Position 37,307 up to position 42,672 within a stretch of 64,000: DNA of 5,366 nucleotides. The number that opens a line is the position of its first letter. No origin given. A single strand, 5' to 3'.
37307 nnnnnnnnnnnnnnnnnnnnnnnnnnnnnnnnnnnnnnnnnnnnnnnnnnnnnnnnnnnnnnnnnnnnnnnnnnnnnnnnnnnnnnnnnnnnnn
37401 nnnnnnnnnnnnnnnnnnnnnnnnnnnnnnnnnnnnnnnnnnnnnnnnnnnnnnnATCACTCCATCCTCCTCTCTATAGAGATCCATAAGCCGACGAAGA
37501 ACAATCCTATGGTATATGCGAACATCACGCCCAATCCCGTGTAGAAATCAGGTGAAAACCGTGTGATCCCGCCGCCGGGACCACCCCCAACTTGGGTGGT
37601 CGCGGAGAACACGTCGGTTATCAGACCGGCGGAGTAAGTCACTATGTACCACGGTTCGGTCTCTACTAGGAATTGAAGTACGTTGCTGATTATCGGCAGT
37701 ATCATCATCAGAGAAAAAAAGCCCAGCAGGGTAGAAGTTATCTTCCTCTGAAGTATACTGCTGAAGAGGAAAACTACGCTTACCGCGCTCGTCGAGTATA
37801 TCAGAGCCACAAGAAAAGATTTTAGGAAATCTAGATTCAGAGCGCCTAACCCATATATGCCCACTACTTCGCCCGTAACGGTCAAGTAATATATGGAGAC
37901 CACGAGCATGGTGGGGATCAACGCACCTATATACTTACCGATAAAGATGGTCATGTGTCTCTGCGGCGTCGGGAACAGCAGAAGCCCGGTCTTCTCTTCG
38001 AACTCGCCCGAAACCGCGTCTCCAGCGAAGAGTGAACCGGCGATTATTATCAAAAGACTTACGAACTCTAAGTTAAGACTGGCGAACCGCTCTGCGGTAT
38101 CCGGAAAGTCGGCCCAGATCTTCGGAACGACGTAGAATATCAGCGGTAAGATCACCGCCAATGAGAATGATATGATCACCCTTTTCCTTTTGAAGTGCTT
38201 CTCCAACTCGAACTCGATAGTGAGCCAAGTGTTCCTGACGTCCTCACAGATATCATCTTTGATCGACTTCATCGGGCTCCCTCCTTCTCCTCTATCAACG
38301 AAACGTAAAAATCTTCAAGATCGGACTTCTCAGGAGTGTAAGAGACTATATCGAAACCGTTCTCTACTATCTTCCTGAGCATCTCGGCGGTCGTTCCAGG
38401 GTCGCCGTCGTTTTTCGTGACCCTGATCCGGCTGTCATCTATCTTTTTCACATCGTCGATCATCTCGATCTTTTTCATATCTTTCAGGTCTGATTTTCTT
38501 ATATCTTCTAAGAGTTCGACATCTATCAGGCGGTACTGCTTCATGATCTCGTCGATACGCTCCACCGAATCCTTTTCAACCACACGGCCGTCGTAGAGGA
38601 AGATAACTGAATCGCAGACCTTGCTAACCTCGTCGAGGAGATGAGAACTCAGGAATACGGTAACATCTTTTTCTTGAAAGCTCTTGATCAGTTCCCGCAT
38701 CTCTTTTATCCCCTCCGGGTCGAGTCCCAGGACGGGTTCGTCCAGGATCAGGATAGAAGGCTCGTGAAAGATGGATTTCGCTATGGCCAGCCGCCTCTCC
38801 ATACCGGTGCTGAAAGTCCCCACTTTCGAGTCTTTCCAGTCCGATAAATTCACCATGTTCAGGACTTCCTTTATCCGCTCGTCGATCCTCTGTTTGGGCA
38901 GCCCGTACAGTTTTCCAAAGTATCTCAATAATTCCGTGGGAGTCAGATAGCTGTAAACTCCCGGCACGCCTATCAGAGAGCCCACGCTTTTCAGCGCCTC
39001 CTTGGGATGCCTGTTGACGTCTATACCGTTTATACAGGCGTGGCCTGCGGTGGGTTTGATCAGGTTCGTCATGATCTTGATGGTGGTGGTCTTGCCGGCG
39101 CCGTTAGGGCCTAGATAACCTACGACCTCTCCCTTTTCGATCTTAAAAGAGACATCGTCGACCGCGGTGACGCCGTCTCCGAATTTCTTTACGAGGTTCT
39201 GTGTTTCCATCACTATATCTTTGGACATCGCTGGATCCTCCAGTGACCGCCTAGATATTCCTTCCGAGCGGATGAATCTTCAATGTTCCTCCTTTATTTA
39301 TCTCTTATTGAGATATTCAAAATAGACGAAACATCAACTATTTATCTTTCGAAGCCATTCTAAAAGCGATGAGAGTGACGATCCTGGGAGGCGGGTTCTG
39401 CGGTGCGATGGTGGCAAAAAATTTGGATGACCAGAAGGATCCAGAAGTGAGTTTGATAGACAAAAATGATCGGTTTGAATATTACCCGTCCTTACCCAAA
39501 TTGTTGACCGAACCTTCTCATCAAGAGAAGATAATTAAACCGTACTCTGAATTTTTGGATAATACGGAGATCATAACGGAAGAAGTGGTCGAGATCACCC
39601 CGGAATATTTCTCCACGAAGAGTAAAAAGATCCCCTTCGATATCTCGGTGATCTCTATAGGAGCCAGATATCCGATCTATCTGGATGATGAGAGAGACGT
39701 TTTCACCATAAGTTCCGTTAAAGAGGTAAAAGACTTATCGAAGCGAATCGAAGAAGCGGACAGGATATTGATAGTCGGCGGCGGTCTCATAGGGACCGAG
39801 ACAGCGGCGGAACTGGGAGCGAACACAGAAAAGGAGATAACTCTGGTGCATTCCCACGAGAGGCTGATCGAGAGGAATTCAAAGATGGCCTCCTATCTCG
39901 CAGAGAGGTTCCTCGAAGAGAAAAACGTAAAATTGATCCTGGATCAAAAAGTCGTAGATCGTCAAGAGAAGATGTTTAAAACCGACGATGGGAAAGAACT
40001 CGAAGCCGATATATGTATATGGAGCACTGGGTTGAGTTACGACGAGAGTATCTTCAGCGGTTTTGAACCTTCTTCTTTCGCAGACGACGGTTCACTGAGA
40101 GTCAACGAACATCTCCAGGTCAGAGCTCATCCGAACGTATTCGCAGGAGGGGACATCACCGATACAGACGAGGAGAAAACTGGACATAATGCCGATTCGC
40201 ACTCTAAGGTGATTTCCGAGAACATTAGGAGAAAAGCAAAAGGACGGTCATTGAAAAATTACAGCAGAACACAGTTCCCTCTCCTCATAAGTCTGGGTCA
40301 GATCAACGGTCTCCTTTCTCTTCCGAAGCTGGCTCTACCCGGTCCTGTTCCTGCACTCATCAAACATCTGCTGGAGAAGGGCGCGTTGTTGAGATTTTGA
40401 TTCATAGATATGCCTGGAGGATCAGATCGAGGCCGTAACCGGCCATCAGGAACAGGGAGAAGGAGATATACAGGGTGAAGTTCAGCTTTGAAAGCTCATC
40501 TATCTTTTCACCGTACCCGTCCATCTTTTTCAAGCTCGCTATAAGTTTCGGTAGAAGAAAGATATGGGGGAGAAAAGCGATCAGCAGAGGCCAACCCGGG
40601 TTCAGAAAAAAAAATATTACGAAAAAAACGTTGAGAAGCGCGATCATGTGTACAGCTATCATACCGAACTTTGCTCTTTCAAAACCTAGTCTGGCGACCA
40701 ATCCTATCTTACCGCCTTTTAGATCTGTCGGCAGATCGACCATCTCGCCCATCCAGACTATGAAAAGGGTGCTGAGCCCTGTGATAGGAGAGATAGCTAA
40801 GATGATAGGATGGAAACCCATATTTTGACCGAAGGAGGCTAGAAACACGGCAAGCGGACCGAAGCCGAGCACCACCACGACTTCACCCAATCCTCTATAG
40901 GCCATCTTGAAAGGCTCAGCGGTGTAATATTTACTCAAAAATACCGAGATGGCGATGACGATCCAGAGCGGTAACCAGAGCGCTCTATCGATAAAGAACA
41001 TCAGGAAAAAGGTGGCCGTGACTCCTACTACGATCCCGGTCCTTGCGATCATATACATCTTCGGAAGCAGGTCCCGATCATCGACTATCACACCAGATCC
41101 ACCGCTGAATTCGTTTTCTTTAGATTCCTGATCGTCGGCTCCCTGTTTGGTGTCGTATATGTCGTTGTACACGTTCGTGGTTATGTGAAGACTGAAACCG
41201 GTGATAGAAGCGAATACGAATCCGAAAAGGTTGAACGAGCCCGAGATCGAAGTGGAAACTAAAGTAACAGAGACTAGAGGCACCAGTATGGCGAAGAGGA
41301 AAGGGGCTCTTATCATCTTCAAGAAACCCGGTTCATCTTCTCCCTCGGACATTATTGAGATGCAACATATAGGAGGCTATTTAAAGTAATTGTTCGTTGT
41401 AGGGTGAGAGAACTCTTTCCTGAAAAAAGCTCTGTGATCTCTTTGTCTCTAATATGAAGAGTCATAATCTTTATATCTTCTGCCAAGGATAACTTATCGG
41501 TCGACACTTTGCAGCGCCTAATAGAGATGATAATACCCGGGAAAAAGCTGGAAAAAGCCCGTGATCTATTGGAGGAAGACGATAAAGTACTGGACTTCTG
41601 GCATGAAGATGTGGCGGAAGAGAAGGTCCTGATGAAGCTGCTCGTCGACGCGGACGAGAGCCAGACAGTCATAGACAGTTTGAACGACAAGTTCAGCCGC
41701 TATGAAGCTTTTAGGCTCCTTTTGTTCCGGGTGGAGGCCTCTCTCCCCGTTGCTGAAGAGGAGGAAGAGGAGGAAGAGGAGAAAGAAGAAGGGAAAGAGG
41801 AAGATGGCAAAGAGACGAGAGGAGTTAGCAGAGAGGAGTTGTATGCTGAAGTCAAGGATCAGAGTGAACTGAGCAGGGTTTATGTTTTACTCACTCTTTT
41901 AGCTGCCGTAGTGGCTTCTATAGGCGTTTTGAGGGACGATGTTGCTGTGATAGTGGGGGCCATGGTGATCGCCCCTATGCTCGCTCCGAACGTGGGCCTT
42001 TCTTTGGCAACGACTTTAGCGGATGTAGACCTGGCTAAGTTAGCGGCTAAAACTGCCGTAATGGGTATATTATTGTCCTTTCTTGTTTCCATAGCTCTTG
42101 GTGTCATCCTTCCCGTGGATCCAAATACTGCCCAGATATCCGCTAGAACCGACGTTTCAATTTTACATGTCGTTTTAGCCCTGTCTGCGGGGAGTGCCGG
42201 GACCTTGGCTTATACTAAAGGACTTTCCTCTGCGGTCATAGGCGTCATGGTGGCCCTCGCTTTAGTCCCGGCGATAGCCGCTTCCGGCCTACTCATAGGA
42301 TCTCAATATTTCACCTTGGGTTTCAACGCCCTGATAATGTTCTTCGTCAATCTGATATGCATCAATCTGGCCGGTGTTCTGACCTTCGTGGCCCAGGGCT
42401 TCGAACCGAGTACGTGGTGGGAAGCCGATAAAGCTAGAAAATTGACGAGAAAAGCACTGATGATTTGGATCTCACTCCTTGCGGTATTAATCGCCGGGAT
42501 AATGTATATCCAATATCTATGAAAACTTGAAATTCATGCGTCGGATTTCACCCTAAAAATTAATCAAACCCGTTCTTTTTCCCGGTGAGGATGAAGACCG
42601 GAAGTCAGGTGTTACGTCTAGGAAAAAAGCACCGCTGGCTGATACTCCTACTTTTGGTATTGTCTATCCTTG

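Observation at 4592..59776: Shared C-terminal anchor signature, [S/H/D]YWW[LF] plus TM helix plus long acidic tail, on unrelated surface proteins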

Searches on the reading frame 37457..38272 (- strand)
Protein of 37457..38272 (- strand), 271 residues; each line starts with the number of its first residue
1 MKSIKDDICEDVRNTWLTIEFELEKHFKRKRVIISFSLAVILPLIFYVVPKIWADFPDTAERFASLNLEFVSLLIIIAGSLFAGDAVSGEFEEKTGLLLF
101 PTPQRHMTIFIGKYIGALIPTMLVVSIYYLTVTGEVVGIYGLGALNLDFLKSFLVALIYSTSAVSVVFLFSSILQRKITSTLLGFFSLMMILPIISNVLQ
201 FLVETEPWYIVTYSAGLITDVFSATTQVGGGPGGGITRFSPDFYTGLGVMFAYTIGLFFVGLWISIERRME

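Call 14: search_protein_families(library=ncbifam, proteins=[window:37457-38272:-], max_evalue=1)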
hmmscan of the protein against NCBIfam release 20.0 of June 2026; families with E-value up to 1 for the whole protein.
window:37457-38272:- (271 aa): 1 family
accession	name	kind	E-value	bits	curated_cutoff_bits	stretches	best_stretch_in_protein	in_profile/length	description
NF038293.1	permease_SagH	equivalog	0.015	14.1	450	1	74-131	187-244/370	SagH family ABC transporter permease subunit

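Call 77: search_protein_families(library=pfam, proteins=[window:37457-38272:-], max_evalue=0.1)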
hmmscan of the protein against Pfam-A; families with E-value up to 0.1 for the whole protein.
window:37457-38272:- (271 aa): 2 families
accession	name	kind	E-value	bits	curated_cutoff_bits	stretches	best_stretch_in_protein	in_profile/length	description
PF12730.13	ABC2_membrane_4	-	7.1e-08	33.1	27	1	19-187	2-175/179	ABC-2 family transporter protein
PF12679.13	ABC2_membrane_2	-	6.6e-05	22.7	27.2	1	68-199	52-207/283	ABC-2 family transporter protein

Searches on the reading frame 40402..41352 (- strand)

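Call 12: search_protein_families(library=pfam, proteins=[window:40402-41352:-])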
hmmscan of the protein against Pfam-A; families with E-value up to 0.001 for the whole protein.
window:40402-41352:- (316 aa): 1 family
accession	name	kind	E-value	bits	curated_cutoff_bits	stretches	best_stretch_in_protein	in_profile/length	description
PF01040.23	UbiA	-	1.5e-15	57.6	34.2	1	33-269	10-227/250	UbiA prenyltransferase family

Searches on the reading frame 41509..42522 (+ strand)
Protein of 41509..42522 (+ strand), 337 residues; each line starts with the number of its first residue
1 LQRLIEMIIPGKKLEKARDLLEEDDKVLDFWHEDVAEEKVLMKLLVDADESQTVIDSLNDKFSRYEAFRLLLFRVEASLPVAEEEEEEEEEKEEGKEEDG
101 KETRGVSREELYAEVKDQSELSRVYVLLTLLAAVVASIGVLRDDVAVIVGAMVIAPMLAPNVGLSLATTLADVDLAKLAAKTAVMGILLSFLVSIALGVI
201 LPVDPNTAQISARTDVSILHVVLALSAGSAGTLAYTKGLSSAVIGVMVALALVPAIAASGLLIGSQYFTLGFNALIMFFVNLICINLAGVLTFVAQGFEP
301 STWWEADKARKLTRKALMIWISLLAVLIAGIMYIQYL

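Call 14: search_protein_families(library=ncbifam, proteins=[window:41509-42522:+], max_evalue=1)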
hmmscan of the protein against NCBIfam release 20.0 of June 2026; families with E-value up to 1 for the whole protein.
window:41509-42522:+ (337 aa): 2 families
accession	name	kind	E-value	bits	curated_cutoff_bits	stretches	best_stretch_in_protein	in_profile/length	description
TIGR00341.1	TIGR00341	hypoth_equivalog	4e-53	180.8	94.75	1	3-331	4-322/325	TIGR00341 family protein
TIGR00271.1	TIGR00271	domain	2.4e-35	121.8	146.5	1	119-293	1-175/175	uncharacterized hydrophobic domain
